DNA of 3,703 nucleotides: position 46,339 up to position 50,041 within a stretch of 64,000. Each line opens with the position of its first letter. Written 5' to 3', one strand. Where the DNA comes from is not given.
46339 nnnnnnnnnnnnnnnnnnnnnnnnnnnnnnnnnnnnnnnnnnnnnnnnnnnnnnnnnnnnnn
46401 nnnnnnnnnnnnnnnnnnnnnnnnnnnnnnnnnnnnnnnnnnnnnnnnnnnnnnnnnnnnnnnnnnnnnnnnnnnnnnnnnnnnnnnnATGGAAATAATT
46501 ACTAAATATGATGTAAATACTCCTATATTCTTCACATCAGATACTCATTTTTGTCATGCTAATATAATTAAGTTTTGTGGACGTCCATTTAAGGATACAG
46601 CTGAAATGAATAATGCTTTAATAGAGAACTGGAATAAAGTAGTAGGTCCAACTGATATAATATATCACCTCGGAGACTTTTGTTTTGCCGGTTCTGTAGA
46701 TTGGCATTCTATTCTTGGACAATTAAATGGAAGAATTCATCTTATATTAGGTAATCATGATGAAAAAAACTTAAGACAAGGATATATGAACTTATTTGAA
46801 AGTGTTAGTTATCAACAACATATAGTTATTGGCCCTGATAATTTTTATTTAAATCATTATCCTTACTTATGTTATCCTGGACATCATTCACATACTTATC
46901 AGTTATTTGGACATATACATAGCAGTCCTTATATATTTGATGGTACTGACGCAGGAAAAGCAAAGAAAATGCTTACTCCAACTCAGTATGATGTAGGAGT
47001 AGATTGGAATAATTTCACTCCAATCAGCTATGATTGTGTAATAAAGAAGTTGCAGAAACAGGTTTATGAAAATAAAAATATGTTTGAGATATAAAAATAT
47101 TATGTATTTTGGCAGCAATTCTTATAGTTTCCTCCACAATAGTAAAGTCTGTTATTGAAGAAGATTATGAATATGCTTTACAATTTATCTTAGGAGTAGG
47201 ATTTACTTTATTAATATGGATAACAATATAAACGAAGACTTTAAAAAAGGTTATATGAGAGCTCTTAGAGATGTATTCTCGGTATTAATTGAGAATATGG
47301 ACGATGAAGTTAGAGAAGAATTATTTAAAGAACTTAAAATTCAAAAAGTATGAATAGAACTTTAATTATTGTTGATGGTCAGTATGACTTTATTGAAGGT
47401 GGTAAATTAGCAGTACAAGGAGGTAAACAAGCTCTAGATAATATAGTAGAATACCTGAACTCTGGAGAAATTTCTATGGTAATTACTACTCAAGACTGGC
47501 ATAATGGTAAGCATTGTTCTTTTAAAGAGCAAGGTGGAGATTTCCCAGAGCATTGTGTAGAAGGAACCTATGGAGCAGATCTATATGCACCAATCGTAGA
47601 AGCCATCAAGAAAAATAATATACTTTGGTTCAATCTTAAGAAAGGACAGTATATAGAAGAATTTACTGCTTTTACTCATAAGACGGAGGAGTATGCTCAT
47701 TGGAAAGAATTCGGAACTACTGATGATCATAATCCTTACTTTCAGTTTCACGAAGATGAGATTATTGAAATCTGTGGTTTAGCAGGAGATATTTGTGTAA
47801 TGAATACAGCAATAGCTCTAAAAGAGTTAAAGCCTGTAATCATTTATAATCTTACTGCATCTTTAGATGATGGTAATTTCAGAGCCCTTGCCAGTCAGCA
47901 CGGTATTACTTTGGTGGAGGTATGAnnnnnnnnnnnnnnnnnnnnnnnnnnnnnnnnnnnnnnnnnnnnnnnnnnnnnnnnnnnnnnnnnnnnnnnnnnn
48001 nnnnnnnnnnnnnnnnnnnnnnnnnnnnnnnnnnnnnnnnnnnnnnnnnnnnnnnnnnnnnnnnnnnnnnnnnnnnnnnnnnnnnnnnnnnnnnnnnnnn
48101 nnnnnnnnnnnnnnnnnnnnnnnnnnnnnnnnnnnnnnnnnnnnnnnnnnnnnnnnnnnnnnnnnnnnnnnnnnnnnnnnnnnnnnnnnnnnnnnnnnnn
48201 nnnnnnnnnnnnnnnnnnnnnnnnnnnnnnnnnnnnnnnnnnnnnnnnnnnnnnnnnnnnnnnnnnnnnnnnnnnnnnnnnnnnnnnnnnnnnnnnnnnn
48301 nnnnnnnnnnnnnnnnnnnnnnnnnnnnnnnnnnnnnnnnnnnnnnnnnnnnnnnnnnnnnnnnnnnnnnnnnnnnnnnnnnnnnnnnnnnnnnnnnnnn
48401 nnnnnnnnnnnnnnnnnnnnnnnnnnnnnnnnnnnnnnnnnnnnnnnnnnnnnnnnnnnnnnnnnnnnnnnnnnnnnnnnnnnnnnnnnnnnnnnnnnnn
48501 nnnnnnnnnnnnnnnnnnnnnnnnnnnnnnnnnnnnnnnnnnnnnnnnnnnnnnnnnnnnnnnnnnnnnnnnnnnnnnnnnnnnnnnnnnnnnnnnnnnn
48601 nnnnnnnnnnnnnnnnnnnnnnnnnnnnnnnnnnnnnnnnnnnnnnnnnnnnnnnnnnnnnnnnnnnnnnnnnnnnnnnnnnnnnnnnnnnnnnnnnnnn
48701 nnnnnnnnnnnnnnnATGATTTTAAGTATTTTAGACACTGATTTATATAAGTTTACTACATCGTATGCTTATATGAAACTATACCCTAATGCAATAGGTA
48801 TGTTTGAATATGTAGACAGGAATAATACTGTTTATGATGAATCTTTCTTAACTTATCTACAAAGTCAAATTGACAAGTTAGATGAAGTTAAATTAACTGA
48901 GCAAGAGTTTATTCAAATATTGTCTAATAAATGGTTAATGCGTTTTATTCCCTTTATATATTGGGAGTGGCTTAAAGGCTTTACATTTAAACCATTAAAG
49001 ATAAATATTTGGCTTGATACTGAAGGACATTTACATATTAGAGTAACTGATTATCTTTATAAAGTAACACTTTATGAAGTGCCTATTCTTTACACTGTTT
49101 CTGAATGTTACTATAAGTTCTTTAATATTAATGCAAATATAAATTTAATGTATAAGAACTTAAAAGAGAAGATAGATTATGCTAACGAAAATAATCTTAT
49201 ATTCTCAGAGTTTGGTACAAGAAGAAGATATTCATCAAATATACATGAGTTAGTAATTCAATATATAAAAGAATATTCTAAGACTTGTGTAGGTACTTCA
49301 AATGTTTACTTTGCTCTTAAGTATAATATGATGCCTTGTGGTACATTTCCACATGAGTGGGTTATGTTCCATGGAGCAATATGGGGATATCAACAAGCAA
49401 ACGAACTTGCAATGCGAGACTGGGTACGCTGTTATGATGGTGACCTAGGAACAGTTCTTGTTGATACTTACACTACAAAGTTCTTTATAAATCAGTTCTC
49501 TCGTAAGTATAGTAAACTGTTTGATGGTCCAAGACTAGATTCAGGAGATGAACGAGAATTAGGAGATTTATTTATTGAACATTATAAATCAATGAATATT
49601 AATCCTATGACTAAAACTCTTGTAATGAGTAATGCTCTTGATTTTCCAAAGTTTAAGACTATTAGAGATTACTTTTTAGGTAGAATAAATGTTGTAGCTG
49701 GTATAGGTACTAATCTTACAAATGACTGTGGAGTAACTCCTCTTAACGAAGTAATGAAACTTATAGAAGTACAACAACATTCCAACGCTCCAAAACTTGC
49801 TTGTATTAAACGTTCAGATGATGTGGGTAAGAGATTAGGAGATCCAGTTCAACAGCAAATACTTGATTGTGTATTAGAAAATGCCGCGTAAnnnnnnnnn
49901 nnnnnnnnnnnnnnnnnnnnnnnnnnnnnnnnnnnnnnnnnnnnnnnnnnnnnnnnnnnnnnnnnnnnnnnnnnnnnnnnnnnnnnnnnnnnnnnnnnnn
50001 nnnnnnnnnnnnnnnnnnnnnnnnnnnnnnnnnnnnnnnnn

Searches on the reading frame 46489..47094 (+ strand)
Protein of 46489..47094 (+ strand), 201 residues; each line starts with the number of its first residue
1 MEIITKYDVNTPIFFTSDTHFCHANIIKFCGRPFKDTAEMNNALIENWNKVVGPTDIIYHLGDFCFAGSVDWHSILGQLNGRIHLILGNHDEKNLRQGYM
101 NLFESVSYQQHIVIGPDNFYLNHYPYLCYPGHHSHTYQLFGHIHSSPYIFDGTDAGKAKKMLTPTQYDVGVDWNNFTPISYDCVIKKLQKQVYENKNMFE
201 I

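Call 54: search_protein_families(library=pfam, proteins=[window:46489-47094:+], max_evalue=0.001)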
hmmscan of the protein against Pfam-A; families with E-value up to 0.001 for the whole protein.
window:46489-47094:+ (201 aa): 1 family
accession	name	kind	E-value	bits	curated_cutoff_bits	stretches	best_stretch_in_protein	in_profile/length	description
PF12850.12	Metallophos_2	-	2.7e-05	24.7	27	1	14-145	4-118/154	Calcineurin-like phosphoesterase superfamily domain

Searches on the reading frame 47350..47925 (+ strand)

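Call 54: search_protein_families(library=pfam, proteins=[window:47350-47925:+], max_evalue=0.001)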
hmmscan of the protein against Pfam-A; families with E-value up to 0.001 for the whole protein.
window:47350-47925:+ (191 aa): 1 family
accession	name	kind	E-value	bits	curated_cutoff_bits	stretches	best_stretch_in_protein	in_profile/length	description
PF00857.26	Isochorismatase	-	1.8e-07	31.9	27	0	5-81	3-81/175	Isochorismatase domain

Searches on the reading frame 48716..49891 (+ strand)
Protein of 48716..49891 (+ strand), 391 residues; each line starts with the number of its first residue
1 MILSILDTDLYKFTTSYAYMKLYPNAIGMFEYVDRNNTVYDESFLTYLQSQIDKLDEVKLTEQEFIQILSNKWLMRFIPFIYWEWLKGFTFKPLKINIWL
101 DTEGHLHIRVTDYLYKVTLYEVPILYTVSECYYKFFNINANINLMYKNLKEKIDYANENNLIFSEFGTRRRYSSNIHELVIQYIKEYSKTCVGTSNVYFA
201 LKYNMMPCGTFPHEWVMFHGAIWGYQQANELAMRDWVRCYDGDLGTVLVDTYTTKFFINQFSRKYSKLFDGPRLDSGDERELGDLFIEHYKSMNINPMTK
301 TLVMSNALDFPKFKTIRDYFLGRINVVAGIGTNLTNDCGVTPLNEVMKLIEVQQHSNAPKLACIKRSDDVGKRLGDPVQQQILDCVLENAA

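Call 18: search_protein_families(library=pfam, proteins=[window:48716-49891:+], max_evalue=0.001)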
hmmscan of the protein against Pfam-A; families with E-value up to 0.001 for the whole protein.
window:48716-49891:+ (391 aa): 2 families
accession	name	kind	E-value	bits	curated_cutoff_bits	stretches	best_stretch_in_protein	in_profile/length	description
PF04095.22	NAPRTase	-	2.1e-44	152.5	20.8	1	163-386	3-234/239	Nicotinate phosphoribosyltransferase (NAPRTase) family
PF17767.7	NAPRTase_N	-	3.9e-23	82.5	32.6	1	6-129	1-125/125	Nicotinate phosphoribosyltransferase (NAPRTase) N-terminal domain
